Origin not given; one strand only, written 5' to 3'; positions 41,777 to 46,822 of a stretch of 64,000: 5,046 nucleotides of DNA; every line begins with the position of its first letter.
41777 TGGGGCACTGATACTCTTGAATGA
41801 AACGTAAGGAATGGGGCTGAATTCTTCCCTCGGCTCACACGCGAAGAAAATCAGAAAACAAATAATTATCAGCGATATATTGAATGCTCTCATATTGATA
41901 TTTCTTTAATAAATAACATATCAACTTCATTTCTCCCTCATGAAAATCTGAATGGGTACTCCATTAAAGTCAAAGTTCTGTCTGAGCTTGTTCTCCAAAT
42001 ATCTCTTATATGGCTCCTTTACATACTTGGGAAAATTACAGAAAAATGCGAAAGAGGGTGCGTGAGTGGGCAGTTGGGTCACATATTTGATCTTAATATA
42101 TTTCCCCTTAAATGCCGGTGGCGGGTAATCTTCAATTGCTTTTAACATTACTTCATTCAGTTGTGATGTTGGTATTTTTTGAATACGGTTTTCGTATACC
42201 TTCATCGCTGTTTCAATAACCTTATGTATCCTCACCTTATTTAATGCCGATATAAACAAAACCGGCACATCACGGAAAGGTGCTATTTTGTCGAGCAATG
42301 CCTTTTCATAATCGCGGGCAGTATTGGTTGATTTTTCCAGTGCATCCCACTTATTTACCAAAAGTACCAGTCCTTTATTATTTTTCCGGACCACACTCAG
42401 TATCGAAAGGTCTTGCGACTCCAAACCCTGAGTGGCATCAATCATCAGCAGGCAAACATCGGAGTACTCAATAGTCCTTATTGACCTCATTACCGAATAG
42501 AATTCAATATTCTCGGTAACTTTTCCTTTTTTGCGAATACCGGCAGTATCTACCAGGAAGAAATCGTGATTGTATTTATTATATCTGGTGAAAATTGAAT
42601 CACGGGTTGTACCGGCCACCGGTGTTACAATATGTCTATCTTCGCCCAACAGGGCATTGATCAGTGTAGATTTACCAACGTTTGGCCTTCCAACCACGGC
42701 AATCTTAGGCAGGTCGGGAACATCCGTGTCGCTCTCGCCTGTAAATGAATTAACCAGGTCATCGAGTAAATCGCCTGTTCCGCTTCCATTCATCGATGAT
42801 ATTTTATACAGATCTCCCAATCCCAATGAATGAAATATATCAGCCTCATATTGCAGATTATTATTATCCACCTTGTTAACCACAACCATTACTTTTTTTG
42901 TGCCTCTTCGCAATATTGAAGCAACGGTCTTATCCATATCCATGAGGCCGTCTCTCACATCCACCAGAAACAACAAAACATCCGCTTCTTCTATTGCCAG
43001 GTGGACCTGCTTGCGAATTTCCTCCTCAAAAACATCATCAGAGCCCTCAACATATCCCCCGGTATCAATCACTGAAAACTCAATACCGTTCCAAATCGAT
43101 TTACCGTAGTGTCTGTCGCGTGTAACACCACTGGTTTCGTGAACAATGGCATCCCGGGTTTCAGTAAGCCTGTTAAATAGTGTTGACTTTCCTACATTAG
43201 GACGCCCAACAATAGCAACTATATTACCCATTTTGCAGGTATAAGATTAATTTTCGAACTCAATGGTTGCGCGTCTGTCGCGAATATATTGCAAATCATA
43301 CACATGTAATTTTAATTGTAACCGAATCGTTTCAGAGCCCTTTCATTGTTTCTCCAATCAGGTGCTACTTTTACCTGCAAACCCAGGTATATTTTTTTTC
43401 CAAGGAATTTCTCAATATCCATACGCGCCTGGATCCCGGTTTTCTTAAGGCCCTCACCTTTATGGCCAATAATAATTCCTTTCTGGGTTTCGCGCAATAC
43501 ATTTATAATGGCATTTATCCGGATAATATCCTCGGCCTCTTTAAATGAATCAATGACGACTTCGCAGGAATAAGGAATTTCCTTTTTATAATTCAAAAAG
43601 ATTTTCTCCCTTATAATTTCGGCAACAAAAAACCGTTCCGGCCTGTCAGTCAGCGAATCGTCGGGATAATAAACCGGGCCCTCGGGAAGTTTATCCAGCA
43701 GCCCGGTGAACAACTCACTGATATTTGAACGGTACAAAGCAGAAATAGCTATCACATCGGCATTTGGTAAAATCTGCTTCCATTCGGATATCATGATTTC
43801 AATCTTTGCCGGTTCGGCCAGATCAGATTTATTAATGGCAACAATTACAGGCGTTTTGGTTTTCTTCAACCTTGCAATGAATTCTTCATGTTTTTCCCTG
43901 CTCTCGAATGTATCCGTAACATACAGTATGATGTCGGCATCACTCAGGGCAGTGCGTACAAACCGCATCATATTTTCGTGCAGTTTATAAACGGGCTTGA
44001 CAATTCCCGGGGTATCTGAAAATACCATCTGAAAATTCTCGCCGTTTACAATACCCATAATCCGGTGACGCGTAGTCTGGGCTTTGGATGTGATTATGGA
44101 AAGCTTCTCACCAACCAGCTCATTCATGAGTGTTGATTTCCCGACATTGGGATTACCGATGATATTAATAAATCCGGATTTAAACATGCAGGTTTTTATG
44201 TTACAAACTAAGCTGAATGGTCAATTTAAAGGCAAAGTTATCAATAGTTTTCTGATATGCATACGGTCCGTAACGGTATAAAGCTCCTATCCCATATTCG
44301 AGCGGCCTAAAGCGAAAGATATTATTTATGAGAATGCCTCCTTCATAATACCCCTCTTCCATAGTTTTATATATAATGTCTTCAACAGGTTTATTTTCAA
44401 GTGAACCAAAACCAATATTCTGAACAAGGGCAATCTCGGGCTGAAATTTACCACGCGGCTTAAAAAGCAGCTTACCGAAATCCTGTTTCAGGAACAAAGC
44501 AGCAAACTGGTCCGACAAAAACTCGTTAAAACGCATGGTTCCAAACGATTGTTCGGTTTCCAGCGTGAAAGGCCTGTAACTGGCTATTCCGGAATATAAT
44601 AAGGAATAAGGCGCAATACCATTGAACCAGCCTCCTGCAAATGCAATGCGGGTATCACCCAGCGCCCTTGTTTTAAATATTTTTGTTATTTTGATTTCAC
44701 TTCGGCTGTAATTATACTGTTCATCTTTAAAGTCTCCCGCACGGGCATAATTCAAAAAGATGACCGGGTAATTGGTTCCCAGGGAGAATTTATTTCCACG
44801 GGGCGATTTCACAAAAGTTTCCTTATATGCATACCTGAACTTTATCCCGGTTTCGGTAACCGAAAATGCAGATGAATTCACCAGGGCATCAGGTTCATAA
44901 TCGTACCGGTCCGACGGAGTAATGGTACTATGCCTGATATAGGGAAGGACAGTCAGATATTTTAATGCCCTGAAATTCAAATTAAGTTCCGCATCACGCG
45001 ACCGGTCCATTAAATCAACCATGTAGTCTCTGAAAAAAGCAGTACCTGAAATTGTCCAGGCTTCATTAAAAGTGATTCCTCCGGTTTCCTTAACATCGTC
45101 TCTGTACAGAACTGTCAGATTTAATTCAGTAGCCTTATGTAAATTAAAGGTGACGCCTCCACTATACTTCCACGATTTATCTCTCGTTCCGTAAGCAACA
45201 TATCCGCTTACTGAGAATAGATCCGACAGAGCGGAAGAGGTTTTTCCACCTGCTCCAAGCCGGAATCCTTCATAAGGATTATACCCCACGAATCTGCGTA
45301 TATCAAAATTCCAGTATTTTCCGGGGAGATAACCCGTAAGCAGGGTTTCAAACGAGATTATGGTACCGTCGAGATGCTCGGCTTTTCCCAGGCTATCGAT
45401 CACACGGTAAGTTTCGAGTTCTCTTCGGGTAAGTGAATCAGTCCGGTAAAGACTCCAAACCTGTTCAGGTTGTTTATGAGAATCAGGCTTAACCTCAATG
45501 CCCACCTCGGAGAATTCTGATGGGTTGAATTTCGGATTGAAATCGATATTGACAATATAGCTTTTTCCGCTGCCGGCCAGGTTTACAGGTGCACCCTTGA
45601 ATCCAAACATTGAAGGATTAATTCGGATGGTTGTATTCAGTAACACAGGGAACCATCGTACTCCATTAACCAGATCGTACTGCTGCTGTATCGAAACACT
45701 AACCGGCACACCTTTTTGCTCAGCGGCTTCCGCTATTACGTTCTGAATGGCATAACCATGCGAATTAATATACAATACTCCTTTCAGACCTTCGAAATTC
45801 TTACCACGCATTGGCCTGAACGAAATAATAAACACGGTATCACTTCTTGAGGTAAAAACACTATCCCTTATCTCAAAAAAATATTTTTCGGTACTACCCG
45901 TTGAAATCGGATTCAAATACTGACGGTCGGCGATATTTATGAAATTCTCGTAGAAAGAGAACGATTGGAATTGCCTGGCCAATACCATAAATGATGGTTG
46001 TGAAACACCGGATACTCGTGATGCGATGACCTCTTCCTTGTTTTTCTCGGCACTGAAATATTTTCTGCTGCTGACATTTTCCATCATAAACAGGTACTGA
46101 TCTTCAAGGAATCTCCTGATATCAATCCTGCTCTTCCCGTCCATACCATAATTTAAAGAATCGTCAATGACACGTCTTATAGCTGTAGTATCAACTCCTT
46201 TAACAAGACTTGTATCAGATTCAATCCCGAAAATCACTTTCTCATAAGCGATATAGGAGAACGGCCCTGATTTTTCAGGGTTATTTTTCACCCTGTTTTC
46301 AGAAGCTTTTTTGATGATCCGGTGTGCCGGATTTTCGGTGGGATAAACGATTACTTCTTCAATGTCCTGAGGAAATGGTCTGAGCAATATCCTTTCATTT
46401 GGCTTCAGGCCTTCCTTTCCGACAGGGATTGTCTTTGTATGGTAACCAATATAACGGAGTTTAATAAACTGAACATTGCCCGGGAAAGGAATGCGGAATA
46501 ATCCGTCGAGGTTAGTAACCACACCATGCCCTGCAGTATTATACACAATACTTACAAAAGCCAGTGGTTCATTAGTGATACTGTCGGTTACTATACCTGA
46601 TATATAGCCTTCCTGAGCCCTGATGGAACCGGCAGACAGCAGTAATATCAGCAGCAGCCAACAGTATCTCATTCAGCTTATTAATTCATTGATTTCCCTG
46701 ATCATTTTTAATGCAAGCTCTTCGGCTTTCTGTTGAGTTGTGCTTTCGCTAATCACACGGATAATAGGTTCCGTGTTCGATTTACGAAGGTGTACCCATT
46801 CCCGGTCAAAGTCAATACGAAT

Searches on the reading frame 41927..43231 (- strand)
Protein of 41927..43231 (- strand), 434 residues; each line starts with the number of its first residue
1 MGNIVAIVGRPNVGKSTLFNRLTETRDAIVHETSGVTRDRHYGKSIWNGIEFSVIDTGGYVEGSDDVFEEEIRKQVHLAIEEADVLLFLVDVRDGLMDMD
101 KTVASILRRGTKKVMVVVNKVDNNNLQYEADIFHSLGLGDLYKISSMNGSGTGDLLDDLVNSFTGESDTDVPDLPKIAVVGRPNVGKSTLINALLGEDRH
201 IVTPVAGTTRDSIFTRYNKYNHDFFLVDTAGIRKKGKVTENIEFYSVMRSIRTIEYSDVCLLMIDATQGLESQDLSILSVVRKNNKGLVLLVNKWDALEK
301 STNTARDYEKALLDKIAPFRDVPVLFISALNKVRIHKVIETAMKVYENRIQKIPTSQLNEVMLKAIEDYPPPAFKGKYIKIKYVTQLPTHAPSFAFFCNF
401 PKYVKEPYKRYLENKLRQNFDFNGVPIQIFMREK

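Call 77: search_protein_families(library=pfam, proteins=[window:41927-43231:-], max_evalue=0.00001)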
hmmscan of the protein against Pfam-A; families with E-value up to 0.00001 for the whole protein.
window:41927-43231:- (434 aa): 13 families
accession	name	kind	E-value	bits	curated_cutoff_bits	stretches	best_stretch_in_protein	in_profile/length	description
PF01926.29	MMR_HSR1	-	4e-58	194.9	21.9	2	5-120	2-113/113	50S ribosome-binding GTPase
PF14714.11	KH_dom-like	-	4.2e-32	110.7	27.3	1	352-432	1-81/81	KH-domain-like of EngA bacterial GTPase enzymes, C-terminal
PF02421.24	FeoB_N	-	4.7e-27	94.9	27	2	5-125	3-119/156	Ferrous iron transport protein B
PF00009.33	GTP_EFTU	-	7.2e-25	88.1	26.5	2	176-345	5-185/188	Elongation factor Tu GTP binding domain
PF04548.22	AIG1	-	8.2e-13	48.6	27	1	6-108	4-108/212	AIG1 family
PF00350.29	Dynamin_N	-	9.3e-13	49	27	0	177-205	1-29/168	Dynamin family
PF03193.22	RsgA_GTPase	-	1e-10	42.1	30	0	100-234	43-170/174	RsgA GTPase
PF08477.19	Roc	-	1.5e-08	35.3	27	0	5-122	2-119/119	Ras of Complex, Roc, domain of DAPkinase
PF00025.27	Arf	-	1.5e-08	34.8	22.3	0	6-142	18-146/174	ADP-ribosylation factor family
PF00071.28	Ras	-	2.3e-07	31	21.6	0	5-125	2-118/162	Ras family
PF10662.15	PduV-EutP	-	4.3e-07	30.3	21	0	5-157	4-139/143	Ethanolamine utilisation - propanediol utilisation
PF00005.33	ABC_tran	-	2.6e-06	28.5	25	0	2-28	11-37/137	ABC transporter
PF13401.12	AAA_22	-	3.3e-06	27.9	27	0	3-55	6-37/130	AAA domain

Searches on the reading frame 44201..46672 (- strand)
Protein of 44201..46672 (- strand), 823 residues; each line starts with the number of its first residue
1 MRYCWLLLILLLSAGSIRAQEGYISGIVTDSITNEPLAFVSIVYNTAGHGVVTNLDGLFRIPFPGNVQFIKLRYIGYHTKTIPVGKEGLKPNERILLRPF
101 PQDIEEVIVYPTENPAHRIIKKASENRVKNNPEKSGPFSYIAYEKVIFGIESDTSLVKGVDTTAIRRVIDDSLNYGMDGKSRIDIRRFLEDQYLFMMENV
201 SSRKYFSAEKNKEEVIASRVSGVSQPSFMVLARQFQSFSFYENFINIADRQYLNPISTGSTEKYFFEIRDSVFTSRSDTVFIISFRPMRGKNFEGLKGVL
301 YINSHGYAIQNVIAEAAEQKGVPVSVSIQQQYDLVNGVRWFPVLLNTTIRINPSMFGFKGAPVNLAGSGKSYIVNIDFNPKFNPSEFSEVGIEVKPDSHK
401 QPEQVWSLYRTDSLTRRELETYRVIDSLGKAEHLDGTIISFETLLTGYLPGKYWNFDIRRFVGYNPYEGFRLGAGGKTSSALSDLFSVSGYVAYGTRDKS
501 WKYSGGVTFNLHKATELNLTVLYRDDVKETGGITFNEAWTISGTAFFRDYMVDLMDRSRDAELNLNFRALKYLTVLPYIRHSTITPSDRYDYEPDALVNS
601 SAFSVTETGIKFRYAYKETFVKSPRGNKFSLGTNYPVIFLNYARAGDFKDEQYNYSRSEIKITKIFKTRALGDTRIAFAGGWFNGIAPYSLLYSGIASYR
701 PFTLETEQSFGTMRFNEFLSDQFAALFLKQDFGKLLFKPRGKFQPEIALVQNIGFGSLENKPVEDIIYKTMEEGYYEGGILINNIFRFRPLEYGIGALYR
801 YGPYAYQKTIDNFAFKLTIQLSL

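Call 77: search_protein_families(library=pfam, proteins=[window:44201-46672:-], max_evalue=0.00001)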
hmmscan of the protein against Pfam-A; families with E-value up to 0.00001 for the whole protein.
window:44201-46672:- (823 aa): 3 families
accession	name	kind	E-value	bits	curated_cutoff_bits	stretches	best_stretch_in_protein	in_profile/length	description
PF18939.6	DUF5686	-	4.1e-39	135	39.2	2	119-521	1-396/669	Family of unknown function (DUF5686)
PF13715.12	CarbopepD_reg_2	-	9.4e-12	45.2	32.2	1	24-109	1-88/88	CarboxypepD_reg-like domain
PF13620.12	CarboxypepD_reg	-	7e-06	26.7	32.3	0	24-83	2-65/82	Carboxypeptidase regulatory-like domain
